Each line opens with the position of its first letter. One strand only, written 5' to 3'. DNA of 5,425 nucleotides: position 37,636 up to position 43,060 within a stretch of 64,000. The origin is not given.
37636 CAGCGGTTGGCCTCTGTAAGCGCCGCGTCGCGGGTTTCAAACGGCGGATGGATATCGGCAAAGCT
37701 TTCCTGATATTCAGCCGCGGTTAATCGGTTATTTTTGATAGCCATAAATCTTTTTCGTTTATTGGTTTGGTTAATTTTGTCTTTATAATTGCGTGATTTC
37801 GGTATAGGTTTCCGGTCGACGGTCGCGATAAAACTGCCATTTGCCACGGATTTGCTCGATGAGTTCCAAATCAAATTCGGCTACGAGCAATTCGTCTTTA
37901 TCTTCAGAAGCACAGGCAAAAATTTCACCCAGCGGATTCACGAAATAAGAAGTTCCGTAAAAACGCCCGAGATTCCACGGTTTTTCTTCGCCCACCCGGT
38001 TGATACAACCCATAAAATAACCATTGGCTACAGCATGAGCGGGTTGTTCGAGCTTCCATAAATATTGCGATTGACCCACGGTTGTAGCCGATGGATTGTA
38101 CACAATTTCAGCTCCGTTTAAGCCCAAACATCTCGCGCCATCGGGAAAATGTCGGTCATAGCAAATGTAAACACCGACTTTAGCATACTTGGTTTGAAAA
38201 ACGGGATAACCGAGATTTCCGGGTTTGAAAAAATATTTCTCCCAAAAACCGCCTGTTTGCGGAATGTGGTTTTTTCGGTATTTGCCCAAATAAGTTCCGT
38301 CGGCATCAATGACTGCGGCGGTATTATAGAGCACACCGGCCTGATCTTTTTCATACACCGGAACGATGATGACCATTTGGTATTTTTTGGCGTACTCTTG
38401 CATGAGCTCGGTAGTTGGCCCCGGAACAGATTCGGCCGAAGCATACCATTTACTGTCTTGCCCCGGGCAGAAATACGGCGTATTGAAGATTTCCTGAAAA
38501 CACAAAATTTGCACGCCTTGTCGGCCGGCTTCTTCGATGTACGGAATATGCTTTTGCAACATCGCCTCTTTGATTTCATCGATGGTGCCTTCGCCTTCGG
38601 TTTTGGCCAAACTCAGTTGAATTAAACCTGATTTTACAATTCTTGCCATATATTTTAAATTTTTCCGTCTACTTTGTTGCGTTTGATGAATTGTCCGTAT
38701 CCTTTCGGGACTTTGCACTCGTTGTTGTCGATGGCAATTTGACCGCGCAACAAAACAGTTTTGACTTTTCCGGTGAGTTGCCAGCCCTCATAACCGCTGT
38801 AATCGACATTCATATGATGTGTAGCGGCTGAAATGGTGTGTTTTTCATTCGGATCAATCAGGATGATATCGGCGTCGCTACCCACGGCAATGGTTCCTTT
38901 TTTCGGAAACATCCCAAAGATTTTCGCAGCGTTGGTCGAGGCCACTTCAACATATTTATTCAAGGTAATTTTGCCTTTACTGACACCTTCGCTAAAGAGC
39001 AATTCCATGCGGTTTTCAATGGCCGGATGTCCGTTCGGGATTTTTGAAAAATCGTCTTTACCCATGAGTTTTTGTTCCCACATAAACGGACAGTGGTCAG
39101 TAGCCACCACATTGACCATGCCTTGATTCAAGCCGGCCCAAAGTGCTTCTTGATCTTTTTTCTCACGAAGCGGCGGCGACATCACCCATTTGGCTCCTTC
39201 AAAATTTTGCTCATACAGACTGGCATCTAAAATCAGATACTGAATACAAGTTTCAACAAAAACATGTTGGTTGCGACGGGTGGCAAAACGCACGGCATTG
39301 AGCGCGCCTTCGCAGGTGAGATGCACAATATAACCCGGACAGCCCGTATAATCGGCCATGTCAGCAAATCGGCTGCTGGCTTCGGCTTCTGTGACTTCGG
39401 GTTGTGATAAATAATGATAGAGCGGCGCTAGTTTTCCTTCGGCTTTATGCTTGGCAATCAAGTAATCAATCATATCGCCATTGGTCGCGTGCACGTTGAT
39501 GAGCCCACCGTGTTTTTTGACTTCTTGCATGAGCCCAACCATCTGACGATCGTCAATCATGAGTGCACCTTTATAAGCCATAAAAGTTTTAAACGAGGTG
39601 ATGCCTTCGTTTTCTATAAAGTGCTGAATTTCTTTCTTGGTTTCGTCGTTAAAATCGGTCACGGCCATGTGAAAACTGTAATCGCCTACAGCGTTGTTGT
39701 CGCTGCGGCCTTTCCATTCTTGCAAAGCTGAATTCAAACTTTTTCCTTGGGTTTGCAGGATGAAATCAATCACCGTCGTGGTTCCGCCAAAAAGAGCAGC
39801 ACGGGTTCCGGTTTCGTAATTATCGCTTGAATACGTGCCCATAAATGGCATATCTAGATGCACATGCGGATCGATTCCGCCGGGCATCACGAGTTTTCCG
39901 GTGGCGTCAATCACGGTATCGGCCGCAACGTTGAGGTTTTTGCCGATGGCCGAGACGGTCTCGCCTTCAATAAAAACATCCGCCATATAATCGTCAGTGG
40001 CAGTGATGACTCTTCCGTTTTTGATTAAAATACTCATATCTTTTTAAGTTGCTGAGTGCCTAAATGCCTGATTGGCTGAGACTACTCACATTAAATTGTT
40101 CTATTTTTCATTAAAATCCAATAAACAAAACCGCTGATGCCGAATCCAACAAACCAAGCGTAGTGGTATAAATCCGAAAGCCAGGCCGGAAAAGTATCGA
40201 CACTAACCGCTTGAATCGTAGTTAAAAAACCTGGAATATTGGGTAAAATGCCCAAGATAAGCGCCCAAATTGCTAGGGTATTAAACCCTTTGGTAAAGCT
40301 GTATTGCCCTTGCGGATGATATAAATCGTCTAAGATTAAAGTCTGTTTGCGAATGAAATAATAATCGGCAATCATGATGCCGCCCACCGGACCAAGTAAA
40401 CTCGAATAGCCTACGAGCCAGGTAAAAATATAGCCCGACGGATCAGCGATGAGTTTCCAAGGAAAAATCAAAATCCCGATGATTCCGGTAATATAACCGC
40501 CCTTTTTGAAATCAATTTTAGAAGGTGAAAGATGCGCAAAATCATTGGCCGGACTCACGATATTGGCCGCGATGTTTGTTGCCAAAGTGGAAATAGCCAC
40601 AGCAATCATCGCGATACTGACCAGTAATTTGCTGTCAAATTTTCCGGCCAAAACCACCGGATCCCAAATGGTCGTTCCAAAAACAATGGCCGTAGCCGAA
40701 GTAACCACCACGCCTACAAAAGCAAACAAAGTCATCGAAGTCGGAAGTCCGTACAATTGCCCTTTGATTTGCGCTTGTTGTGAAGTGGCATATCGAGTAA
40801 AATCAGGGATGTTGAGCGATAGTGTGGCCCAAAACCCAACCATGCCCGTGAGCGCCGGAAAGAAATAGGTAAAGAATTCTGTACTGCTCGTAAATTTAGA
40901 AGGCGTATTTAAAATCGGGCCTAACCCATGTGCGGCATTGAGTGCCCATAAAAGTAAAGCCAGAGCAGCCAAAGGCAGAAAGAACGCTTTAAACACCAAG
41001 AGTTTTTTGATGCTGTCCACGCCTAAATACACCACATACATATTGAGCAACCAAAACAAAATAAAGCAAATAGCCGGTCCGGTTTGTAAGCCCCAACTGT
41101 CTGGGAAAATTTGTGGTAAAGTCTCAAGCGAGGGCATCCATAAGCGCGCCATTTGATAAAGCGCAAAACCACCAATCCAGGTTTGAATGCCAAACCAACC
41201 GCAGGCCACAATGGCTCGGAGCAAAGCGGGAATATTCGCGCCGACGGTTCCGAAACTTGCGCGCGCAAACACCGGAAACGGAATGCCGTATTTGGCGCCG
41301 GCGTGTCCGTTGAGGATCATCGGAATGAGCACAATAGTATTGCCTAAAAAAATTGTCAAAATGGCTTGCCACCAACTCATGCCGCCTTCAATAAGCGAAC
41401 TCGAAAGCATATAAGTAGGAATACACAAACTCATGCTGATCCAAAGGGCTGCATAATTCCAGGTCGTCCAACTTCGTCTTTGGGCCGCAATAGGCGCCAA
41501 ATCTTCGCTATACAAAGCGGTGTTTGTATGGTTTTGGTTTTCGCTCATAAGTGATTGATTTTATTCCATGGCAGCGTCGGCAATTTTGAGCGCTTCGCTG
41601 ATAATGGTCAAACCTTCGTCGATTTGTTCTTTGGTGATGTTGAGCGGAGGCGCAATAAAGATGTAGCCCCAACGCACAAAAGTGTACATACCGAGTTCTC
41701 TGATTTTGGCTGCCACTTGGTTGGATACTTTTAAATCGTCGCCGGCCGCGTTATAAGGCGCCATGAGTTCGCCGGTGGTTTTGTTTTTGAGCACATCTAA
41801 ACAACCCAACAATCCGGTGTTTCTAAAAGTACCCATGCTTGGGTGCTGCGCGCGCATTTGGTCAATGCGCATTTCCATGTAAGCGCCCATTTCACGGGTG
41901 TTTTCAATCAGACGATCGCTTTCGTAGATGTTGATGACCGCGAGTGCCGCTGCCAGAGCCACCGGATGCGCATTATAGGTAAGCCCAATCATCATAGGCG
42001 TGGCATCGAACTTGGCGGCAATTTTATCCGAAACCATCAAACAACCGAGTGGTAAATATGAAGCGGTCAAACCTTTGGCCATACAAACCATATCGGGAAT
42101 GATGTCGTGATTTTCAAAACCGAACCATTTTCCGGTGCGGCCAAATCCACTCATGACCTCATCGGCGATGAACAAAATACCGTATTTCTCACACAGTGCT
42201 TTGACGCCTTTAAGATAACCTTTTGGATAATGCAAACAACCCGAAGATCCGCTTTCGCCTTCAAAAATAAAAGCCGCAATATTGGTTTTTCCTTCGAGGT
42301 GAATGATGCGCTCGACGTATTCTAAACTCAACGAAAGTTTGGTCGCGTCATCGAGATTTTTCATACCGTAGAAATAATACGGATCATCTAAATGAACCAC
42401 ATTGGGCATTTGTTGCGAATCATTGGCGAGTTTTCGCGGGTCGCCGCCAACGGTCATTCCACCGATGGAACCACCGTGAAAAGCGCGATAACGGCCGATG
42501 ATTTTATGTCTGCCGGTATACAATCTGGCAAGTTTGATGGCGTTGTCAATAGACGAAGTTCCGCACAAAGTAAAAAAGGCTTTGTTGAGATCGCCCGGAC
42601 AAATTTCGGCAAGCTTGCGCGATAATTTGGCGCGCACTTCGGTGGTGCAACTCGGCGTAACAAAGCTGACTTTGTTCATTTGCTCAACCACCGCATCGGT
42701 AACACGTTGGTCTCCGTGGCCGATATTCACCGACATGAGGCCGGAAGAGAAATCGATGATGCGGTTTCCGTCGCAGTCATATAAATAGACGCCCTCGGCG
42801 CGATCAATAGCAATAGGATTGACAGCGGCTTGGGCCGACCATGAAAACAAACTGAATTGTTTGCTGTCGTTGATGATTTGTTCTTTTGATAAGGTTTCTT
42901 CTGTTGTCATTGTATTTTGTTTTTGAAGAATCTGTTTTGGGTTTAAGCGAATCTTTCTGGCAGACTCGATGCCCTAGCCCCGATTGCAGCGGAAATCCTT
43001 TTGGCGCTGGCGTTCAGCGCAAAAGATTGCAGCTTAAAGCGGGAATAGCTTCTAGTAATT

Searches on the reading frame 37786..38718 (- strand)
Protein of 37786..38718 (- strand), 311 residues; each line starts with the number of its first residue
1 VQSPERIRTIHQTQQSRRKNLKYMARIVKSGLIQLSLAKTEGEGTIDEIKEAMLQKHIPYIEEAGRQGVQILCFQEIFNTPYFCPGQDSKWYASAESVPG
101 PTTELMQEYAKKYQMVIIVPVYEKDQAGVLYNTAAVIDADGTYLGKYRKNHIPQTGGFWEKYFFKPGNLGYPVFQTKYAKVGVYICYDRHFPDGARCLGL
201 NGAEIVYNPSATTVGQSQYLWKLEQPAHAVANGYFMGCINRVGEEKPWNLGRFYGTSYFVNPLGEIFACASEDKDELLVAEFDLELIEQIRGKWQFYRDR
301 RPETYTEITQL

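Call 83: search_protein_families(library=pfam, proteins=[window:37786-38718:-], max_evalue=0.00001)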
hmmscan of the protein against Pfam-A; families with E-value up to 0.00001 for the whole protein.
window:37786-38718:- (311 aa): 1 family
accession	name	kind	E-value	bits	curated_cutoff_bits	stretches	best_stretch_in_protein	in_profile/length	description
PF00795.27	CN_hydrolase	-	1.7e-65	221.3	23.2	1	50-291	14-255/256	Carbon-nitrogen hydrolase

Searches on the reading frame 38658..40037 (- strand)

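Call 15: search_protein_families(library=pfam, proteins=[window:38658-40037:-], max_evalue=0.001)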
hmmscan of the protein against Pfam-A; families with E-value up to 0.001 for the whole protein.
window:38658-40037:- (460 aa): 2 families
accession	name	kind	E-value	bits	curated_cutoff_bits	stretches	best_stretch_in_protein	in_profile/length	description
PF01979.26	Amidohydro_1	-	5.3e-30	105.3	25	1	49-434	1-344/345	Amidohydrolase family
PF07969.17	Amidohydro_3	-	4.6e-14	53.2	29.7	2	42-65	2-25/472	Amidohydrolase family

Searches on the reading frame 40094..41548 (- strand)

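Call 82: search_protein_families(library=pfam, proteins=[window:40094-41548:-], max_evalue=0.00001)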
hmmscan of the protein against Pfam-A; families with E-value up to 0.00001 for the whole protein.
window:40094-41548:- (485 aa): 1 family
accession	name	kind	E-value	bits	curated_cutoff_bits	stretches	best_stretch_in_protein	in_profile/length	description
PF02133.21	Transp_cyt_pur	-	1.6e-126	423.1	23.5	1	19-468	1-440/440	Permease for cytosine/purines, uracil, thiamine, allantoin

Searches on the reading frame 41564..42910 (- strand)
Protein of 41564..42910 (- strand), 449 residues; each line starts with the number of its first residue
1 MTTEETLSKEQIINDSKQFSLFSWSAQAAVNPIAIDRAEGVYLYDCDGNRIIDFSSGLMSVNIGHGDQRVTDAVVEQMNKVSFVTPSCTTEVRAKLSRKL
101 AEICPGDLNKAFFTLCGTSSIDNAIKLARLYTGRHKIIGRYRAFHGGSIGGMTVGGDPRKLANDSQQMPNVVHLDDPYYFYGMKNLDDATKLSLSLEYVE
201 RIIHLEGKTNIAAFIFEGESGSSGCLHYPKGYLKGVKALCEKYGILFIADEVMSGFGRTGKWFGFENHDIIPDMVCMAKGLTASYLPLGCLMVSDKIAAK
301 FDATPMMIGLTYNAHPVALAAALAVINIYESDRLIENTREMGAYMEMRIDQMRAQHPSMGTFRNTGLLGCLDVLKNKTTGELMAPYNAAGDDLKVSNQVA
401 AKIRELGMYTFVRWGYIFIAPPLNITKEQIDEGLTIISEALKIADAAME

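Call 82: search_protein_families(library=pfam, proteins=[window:41564-42910:-], max_evalue=0.00001)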
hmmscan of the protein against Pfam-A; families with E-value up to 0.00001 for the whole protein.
window:41564-42910:- (449 aa): 1 family
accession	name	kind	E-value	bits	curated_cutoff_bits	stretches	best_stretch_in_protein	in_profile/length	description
PF00202.27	Aminotran_3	-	8.3e-86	288.6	30.5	1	31-441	9-403/403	Aminotransferase class-III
